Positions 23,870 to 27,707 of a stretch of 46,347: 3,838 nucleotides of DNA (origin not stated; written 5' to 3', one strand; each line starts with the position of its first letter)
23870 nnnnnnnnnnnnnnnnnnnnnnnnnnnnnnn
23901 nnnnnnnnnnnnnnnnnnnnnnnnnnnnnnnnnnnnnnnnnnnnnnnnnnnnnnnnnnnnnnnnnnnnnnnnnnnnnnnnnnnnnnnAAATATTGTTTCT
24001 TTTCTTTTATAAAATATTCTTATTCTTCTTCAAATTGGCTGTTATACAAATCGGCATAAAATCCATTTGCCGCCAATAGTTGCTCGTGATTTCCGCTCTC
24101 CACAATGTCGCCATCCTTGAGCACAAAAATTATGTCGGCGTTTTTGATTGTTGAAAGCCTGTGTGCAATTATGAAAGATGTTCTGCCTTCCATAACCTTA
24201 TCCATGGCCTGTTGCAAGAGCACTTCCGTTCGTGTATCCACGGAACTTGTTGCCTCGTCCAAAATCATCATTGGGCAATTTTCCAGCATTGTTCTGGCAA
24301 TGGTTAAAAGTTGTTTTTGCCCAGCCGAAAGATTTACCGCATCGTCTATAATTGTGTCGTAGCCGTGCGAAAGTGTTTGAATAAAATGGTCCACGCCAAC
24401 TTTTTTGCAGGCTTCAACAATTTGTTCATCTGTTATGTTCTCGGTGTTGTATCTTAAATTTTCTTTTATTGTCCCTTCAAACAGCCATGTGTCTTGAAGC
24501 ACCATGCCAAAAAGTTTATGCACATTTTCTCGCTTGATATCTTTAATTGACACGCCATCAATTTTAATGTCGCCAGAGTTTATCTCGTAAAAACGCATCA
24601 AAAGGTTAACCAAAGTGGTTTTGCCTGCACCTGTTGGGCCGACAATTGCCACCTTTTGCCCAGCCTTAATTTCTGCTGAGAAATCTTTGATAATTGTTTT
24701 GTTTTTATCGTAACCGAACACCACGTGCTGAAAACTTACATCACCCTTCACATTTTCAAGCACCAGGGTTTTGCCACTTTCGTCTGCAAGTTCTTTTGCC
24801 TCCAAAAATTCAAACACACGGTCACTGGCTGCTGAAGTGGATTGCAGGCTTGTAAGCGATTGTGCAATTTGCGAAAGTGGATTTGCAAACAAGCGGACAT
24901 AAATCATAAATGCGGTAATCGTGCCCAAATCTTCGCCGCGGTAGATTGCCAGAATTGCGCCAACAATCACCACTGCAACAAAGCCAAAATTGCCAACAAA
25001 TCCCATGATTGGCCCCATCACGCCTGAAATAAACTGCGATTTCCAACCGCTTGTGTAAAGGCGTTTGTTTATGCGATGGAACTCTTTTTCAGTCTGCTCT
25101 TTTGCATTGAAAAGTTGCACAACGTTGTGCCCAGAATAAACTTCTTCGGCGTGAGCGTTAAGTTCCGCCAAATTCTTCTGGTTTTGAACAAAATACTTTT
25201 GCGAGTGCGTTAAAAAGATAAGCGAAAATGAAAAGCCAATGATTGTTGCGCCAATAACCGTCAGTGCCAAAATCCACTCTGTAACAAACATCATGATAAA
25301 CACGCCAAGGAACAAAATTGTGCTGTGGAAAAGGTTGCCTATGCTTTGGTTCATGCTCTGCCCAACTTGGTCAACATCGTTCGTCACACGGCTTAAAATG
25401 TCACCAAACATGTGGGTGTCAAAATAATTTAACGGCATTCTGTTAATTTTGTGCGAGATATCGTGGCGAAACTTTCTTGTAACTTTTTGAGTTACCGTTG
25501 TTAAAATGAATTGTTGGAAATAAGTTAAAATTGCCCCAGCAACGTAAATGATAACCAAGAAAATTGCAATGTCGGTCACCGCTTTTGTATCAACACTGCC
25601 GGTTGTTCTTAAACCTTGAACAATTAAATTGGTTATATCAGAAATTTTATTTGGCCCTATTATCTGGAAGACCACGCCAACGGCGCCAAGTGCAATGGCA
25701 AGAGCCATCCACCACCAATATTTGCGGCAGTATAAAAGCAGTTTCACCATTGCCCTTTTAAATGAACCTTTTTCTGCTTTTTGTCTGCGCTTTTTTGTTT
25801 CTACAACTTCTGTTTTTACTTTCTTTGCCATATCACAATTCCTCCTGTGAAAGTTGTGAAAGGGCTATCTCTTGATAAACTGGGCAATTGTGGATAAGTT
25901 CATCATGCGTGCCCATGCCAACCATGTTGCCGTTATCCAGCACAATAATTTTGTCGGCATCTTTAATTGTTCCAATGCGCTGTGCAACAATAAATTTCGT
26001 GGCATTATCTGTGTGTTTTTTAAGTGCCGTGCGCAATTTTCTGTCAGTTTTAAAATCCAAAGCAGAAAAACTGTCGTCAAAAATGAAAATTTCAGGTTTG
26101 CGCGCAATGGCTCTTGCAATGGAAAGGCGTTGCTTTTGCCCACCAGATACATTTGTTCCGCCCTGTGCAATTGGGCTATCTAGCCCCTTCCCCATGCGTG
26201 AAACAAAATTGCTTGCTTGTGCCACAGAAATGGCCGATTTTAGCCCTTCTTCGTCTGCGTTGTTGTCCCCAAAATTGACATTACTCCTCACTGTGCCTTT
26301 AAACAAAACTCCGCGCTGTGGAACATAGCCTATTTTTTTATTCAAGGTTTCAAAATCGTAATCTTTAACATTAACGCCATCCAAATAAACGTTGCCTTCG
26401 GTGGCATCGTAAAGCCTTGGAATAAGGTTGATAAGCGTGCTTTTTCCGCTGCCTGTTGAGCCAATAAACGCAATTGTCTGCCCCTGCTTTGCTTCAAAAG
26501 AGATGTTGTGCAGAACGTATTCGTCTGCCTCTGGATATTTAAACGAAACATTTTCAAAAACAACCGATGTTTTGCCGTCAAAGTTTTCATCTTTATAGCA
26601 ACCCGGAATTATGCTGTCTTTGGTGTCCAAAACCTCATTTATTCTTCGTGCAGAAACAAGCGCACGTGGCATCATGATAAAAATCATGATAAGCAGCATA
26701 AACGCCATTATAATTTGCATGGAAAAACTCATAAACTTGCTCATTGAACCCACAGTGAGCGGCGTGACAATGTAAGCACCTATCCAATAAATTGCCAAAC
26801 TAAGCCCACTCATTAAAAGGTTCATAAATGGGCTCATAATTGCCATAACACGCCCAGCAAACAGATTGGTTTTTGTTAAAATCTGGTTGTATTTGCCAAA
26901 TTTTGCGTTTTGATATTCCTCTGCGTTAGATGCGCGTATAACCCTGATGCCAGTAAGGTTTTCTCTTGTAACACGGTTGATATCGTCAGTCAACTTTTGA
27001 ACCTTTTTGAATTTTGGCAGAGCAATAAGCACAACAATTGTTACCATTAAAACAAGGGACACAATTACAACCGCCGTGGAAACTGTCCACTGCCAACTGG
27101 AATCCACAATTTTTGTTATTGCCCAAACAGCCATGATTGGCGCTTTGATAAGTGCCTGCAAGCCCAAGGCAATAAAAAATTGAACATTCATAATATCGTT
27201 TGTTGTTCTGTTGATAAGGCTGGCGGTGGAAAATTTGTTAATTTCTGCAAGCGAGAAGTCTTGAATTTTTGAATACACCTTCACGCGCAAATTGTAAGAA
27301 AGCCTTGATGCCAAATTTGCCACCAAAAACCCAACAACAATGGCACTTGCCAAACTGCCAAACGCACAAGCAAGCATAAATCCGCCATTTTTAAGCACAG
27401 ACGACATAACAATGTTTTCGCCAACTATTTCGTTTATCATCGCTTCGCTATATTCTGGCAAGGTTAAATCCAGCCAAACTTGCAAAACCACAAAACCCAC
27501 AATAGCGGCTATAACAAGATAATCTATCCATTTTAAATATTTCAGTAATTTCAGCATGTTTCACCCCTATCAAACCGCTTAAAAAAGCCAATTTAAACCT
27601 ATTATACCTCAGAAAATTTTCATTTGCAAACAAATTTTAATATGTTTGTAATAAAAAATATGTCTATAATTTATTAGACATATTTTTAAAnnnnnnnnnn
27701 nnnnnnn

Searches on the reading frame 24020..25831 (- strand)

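Call 5: search_protein_families(library=pfam, proteins=[window:24020-25831:-], max_evalue=0.1)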
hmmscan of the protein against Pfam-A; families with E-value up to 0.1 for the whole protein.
window:24020-25831:- (603 aa): 26 families (the best 25 are shown)
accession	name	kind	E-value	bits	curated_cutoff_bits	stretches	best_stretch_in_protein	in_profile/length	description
PF00664.28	ABC_membrane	-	4.3e-51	174.6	28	1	43-319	2-274/274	ABC transporter transmembrane region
PF00005.33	ABC_tran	-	1.1e-29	104.2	25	1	382-529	2-137/137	ABC transporter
PF13401.12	AAA_22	-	3.9e-05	24.4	27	1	394-517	8-109/130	AAA domain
PF02463.25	SMC_N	-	8.8e-05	22.5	40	1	458-569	110-209/220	RecF/RecN/SMC N terminal domain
PF03193.22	RsgA_GTPase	-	0.00074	19.8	30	1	372-423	88-138/174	RsgA GTPase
PF13479.12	AAA_24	-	0.0017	18.7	27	1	391-499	2-73/195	AAA domain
PF02367.23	TsaE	-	0.0036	17.7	26.6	1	378-418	8-48/128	Threonylcarbamoyl adenosine biosynthesis protein TsaE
PF13476.12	AAA_23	-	0.0045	18.1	27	1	391-411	19-39/201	AAA domain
PF13304.12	AAA_21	-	0.0053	17.3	27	0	395-434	3-47/304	AAA domain, putative AbiEii toxin, Type IV TA system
PF13671.12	AAA_33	-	0.0065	17.2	27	1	395-514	3-94/143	AAA domain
PF03266.21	NTPase_1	-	0.0067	16.7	23.9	1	393-444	1-50/168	NTPase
PF00270.35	DEAD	-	0.0076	16.4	26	0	386-412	9-35/167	DEAD/DEAH box helicase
PF13207.12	AAA_17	-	0.0077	17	27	0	397-417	1-21/136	AAA domain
PF01926.29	MMR_HSR1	-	0.0093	16.5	21.9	1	393-414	1-22/113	50S ribosome-binding GTPase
PF20720.3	nSTAND3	-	0.012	15.7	27.2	1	389-418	15-44/155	Novel STAND NTPase 3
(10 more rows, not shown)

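Call 6: search_protein_families(library=ncbifam, proteins=[window:24020-25831:-], max_evalue=0.1)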
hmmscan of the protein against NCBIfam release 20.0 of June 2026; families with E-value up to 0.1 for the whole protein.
window:24020-25831:- (603 aa): 209 families (the best 25 are shown)
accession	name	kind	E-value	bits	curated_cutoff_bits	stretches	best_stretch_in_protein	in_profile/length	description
TIGR02203.1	MsbA_lipidA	equivalog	2.2e-126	422.6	602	1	30-602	4-572/572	lipid A export permease/ATP-binding protein MsbA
TIGR02204.1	MsbA_rel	hypoth_equivalog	1.1e-112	377.6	780.4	1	27-600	5-576/576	ABC transporter, permease/ATP-binding protein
TIGR00958.1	3a01208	subfamily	4.9e-108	362.3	874.6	1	13-595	132-710/711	antigen peptide transporter 2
NF008381.0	PRK11176.1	equivalog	7.4e-108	361.4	867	1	77-601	56-581/582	lipid A ABC transporter ATP-binding protein/permease MsbA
NF052233.1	CphA_assoc_ABC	equivalog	2.2e-99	333.8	880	1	11-601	155-745/766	cyanophycin metabolism-associated ABC transporter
NF045513.1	HepA_fam_ABC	equivalog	1.9e-94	317.3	725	1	82-599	91-609/610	heterocyst formation ABC transporter subunit HepA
NF010178.0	PRK13657.1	equivalog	1.8e-93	314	733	1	124-600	94-571/588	glucan ABC transporter ATP-binding protein/ permease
NF008056.1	PRK10790.1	equivalog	1.2e-91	308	746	1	25-600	8-576/584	SmdB family multidrug efflux ABC transporter permease/ATP-binding protein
TIGR01846.1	type_I_sec_HlyB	subfamily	1.6e-86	291.1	725.55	1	79-600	174-693/694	type I secretion system permease/ATPase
TIGR03796.1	NHLM_micro_ABC1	equivalog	2.1e-86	290.7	853.3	1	85-595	193-708/710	NHLP family bacteriocin export ABC transporter peptidase/permease/ATPase subunit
TIGR03375.1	type_I_sec_LssB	subfamily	2.6e-85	287.1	693.1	1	89-588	192-691/696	type I secretion system permease/ATPase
TIGR01193.1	bacteriocin_ABC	subfamily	2.3e-82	277.7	523.85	1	83-597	193-707/708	peptide cleavage/export ABC transporter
TIGR01192.1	chvA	subfamily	2.1e-80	271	585.4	1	171-596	140-567/585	glucan export ABC transporter ATP-binding protein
NF000475.1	tet_ABC_46_B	exception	8.1e-78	262.4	1250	1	85-596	59-571/578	tetracycline efflux ABC transporter Tet(46) subunit B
TIGR03797.1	NHLM_micro_ABC2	equivalog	1.1e-77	262.2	709.4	1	78-599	168-685/686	NHLP bacteriocin export ABC transporter permease/ATPase subunit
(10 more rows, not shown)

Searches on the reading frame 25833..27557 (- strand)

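Call 5: search_protein_families(library=pfam, proteins=[window:25833-27557:-], max_evalue=0.1)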
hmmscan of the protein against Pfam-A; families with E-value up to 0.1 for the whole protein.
window:25833-27557:- (574 aa): 7 families
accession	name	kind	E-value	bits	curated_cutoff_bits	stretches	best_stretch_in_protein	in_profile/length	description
PF00005.33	ABC_tran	-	7.8e-31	107.9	25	1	349-497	1-136/137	ABC transporter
PF00664.28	ABC_membrane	-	4.2e-29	102.5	28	1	19-286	4-274/274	ABC transporter transmembrane region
PF02463.25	SMC_N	-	3.1e-07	30.5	40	1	386-539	107-210/220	RecF/RecN/SMC N terminal domain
PF03193.22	RsgA_GTPase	-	0.00058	20.2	30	1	355-379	103-126/174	RsgA GTPase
PF13555.12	AAA_29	-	0.0021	18.2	27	1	352-376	17-39/61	P-loop containing region of AAA domain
PF01926.29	MMR_HSR1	-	0.0054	17.3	21.9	1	361-413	1-42/113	50S ribosome-binding GTPase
PF09818.15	ABC_ATPase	-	0.032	13.7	23.2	0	442-525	131-214/283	P-loop domain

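Call 6: search_protein_families(library=ncbifam, proteins=[window:25833-27557:-], max_evalue=0.1)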
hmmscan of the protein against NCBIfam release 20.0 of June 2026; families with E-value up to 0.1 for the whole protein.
window:25833-27557:- (574 aa): 197 families (the best 25 are shown)
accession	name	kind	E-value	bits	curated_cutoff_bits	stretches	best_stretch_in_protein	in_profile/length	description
TIGR02203.1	MsbA_lipidA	equivalog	2.2e-100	336.8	602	1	4-564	5-565/572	lipid A export permease/ATP-binding protein MsbA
TIGR02204.1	MsbA_rel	hypoth_equivalog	4e-93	313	780.4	1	3-568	8-575/576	ABC transporter, permease/ATP-binding protein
TIGR00958.1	3a01208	subfamily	8.2e-91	305.3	874.6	1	1-563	149-709/711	antigen peptide transporter 2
NF045513.1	HepA_fam_ABC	equivalog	3.2e-86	290.1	725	1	78-556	118-597/610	heterocyst formation ABC transporter subunit HepA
NF052233.1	CphA_assoc_ABC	equivalog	1.2e-81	275.2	880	1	31-571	206-746/766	cyanophycin metabolism-associated ABC transporter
TIGR03797.1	NHLM_micro_ABC2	equivalog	1.7e-79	268.1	709.4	1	16-568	138-685/686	NHLP bacteriocin export ABC transporter permease/ATPase subunit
NF010178.0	PRK13657.1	equivalog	2.2e-77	260.9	733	1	8-567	8-569/588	glucan ABC transporter ATP-binding protein/ permease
NF008055.0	PRK10789.1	equivalog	4.2e-75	253.4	845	1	10-565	15-568/590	SmdA family multidrug ABC transporter permease/ATP-binding protein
NF008381.0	PRK11176.1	equivalog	2.2e-74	250.8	867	1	71-570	81-581/582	lipid A ABC transporter ATP-binding protein/permease MsbA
TIGR01846.1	type_I_sec_HlyB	subfamily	1.7e-73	248.1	725.55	1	20-566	146-690/694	type I secretion system permease/ATPase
TIGR03375.1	type_I_sec_LssB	subfamily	1.8e-73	248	693.1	1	59-556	194-690/696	type I secretion system permease/ATPase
NF008364.0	PRK11160.1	equivalog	4.1e-73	246.9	630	1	85-564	90-571/575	heme ABC transporter ATP-binding protein/permease CydC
TIGR03796.1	NHLM_micro_ABC1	equivalog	9e-73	245.6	853.3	1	16-563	158-707/710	NHLP family bacteriocin export ABC transporter peptidase/permease/ATPase subunit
NF000474.1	tet_ABC_46_A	exception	6.9e-63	213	1250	1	92-572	92-572/574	tetracycline efflux ABC transporter Tet(46) subunit A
TIGR01842.1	type_I_sec_PrtD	subfamily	9.2e-62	209.3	510.15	1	72-556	63-542/544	type I secretion system permease/ATPase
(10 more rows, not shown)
